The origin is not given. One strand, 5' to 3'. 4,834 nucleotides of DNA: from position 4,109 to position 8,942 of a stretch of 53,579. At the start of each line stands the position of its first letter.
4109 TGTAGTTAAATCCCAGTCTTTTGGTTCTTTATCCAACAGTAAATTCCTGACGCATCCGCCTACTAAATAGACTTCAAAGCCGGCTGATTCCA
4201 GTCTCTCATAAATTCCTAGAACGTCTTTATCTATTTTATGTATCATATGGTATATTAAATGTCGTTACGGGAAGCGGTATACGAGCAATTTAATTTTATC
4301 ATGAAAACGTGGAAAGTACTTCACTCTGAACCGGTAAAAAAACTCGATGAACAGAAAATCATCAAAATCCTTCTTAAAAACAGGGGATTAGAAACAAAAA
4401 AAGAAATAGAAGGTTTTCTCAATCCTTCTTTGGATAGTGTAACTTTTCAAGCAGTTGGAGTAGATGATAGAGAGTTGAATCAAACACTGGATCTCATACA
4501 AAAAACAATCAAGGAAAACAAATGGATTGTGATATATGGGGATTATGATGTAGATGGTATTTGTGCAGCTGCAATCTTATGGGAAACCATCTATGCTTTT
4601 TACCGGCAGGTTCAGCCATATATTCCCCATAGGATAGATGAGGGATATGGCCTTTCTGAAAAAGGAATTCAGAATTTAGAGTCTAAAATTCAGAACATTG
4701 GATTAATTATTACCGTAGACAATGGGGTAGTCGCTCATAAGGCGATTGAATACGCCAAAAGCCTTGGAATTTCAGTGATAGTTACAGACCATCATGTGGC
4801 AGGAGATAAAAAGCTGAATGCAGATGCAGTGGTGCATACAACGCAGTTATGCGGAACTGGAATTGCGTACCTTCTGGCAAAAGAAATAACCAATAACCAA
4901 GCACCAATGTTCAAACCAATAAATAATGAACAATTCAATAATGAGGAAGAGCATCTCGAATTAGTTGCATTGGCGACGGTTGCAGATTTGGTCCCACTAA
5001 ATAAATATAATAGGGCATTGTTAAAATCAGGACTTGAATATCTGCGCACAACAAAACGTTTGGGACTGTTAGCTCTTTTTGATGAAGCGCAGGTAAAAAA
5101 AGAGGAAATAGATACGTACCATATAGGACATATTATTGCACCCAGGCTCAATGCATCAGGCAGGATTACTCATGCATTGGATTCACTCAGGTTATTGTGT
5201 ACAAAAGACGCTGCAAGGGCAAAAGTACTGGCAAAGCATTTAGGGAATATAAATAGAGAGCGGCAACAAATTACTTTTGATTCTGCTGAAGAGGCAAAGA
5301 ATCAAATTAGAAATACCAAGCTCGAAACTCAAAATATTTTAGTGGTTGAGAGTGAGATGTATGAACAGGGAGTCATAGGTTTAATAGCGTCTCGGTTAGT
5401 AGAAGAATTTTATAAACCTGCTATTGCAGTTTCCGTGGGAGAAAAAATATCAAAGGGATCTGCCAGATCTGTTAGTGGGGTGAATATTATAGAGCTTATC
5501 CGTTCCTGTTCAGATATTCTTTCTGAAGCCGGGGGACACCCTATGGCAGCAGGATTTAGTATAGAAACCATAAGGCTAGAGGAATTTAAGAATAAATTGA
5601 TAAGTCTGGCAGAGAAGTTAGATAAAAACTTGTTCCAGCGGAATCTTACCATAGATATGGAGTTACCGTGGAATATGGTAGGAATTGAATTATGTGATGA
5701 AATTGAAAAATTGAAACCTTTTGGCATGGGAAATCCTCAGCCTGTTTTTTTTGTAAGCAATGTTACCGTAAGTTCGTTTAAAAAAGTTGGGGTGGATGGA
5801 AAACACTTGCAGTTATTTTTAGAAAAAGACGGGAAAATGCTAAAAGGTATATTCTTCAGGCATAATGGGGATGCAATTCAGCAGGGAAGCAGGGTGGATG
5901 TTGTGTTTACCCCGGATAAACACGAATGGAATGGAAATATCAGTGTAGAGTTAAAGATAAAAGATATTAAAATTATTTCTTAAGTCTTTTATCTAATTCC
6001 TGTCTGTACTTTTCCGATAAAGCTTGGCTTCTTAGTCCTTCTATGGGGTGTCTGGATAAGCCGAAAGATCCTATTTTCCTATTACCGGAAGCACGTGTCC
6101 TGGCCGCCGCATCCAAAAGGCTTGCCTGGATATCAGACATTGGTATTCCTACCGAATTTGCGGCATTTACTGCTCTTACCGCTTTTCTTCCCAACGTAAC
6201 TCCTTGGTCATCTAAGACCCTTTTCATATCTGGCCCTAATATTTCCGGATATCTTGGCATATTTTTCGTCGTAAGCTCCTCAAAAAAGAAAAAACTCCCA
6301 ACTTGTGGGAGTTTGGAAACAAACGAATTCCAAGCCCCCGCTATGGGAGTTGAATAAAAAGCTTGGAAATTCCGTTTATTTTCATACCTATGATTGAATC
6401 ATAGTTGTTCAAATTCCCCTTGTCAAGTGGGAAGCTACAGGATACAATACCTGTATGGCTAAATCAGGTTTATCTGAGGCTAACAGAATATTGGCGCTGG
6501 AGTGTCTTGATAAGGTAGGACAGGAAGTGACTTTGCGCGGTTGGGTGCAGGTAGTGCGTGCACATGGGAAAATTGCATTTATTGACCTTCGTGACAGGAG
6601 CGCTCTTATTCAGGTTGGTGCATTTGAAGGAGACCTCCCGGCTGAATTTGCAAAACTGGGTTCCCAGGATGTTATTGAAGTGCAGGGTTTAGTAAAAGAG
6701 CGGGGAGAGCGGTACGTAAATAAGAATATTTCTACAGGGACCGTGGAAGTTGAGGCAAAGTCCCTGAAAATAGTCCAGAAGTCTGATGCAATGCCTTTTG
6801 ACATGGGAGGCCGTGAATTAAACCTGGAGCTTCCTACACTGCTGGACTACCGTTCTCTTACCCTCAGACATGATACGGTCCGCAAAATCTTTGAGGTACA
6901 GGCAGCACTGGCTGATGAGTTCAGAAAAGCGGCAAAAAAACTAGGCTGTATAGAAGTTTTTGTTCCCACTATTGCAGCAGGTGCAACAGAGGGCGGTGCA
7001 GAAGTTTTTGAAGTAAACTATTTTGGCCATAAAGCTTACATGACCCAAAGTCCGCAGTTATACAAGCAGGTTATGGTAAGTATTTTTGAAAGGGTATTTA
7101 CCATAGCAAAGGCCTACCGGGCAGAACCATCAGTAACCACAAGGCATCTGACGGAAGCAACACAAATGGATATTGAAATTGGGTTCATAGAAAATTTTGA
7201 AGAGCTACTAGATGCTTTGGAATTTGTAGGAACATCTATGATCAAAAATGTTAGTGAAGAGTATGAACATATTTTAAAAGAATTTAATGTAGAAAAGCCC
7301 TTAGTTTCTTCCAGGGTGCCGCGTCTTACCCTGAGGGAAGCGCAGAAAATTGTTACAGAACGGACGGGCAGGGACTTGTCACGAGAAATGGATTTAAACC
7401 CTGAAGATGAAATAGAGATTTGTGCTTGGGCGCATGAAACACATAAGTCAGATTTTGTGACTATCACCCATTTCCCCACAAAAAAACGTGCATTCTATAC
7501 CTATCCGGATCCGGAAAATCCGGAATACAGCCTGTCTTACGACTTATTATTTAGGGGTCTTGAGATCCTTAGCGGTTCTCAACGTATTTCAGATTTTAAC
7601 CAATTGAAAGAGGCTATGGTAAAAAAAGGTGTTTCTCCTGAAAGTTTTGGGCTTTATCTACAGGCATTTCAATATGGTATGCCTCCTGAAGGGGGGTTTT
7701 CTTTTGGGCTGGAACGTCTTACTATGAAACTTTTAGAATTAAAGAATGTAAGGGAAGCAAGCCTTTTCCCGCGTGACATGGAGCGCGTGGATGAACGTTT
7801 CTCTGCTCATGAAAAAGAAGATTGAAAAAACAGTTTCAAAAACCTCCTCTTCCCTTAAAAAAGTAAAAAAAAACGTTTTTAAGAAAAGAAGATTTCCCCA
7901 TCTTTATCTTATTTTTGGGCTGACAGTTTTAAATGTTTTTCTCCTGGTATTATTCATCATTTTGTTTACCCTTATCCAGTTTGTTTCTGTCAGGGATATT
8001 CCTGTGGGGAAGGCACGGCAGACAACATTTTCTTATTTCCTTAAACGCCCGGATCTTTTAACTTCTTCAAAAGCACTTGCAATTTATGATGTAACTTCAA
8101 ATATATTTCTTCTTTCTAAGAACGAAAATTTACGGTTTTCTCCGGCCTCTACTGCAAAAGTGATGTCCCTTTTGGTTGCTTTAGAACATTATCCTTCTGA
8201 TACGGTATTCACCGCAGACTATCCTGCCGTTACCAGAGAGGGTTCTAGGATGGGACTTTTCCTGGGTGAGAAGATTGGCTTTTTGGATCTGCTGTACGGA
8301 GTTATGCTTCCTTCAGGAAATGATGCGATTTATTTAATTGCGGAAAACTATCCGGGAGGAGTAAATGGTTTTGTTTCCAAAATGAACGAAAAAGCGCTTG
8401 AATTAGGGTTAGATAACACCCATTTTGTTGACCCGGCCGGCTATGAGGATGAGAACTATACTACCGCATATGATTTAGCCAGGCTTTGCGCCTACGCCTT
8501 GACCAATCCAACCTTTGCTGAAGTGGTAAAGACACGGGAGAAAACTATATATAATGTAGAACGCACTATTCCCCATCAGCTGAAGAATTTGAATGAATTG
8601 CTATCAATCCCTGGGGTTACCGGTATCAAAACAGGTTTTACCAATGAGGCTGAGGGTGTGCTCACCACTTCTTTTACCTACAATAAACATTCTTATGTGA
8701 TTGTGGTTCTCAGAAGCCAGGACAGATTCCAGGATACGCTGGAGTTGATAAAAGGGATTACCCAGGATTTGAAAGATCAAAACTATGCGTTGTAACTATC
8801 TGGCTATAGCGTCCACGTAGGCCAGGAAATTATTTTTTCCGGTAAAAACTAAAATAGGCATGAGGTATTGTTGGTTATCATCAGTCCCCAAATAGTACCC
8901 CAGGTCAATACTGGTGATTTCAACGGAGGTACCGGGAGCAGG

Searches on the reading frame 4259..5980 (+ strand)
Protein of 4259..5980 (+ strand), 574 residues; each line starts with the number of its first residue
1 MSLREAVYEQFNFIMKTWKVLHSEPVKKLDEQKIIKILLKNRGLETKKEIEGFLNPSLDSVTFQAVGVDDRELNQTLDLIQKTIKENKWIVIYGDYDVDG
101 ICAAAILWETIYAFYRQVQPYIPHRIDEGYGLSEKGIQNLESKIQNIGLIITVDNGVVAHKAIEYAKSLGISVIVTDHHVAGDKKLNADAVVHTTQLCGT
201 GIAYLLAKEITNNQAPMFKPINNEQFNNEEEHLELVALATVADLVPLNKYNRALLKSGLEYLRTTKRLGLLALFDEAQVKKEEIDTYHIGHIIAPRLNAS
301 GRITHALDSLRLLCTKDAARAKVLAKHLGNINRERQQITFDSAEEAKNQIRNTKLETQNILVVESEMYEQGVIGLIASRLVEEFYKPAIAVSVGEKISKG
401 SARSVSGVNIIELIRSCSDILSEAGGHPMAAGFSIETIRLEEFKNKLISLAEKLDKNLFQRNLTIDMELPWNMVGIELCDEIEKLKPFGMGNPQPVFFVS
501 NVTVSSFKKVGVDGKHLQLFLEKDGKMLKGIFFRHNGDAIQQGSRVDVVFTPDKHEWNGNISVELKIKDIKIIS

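Call 16: search_protein_families(library=pfam, proteins=[window:4259-5980:+], max_evalue=0.0001)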
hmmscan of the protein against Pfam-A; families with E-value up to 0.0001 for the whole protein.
window:4259-5980:+ (574 aa): 3 families
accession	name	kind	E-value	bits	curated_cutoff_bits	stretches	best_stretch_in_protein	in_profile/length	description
PF17768.7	RecJ_OB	-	8.6e-30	103.4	27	1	465-569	1-107/107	RecJ OB domain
PF01368.27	DHH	-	2.4e-22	79.9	28.1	1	90-239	2-124/125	DHH family, N-terminal domain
PF02272.25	DHHA1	-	2e-14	54.3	25.9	1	359-451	3-100/102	DHHA1 domain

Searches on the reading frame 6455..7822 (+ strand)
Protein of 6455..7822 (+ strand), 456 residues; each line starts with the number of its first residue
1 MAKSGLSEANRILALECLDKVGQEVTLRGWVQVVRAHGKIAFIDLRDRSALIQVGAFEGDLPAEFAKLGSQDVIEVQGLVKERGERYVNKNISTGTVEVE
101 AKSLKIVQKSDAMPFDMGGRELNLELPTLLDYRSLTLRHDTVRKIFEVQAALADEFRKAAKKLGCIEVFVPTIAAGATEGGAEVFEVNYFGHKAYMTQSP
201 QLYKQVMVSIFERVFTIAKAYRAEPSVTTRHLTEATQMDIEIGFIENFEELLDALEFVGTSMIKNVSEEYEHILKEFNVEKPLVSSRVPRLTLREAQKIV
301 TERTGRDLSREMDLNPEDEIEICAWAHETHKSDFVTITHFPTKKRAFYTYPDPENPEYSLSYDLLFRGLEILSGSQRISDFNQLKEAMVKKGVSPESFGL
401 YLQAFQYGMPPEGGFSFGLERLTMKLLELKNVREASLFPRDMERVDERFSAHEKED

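Call 16: search_protein_families(library=pfam, proteins=[window:6455-7822:+], max_evalue=0.0001)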
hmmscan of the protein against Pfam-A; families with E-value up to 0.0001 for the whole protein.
window:6455-7822:+ (456 aa): 2 families
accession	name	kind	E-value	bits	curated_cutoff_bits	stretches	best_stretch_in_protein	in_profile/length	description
PF00152.25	tRNA-synt_2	-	5.6e-70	236.3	25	1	128-441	4-307/308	tRNA synthetases class II (D, K and N)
PF01336.31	tRNA_anti-codon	-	2.9e-14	53.2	27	1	25-106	1-74/75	OB-fold nucleic acid binding domain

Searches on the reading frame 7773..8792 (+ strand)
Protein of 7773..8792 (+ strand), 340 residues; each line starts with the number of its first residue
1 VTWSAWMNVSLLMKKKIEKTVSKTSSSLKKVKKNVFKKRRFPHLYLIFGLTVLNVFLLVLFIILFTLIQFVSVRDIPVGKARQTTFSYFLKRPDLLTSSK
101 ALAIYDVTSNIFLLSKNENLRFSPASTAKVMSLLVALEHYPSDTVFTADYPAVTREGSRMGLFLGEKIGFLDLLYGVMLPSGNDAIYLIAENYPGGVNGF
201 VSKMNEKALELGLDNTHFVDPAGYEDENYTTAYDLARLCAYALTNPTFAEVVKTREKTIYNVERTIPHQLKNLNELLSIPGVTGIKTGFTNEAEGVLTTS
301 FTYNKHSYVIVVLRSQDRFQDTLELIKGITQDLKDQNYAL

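Call 16: search_protein_families(library=pfam, proteins=[window:7773-8792:+], max_evalue=0.0001)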
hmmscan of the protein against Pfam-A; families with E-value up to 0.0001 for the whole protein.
window:7773-8792:+ (340 aa): 2 families
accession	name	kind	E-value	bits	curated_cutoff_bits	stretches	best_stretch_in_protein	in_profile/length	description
PF00768.25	Peptidase_S11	-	5.4e-42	144.3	27.6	1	98-314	11-236/239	D-alanyl-D-alanine carboxypeptidase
PF13354.11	Beta-lactamase2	-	7.1e-05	22.7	22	1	112-240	12-144/214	Beta-lactamase enzyme family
